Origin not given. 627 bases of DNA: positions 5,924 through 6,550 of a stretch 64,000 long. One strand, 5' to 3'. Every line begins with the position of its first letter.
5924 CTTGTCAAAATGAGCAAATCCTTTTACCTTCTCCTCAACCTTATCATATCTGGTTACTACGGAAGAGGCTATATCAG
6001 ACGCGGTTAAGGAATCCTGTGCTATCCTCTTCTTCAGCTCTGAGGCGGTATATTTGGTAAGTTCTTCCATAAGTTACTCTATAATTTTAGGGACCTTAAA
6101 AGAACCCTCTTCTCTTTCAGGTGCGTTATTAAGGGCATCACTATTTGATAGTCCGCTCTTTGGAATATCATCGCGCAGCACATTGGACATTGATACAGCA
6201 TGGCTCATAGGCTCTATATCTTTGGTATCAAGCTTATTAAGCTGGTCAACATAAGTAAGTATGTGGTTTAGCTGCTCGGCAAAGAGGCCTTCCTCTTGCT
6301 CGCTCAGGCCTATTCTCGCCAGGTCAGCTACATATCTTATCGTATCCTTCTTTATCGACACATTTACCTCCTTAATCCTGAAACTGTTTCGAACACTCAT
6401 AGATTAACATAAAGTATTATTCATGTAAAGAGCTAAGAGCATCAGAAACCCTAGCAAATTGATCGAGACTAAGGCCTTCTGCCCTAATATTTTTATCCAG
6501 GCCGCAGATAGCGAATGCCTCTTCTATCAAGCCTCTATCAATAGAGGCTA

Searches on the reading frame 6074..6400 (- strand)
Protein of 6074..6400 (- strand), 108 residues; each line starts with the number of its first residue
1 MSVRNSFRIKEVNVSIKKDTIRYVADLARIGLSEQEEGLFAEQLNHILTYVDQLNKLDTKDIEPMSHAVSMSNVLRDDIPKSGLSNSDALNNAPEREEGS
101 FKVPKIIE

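Call 85: search_protein_families(library=pfam, proteins=[window:6074-6400:-], max_evalue=0.0001)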
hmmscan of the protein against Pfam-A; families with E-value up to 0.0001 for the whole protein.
window:6074-6400:- (108 aa): 1 family
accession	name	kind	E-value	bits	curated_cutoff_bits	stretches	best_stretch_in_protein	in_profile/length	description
PF02686.20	GatC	-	3e-24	85.4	23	1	32-103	1-66/66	Glu-tRNAGln amidotransferase C subunit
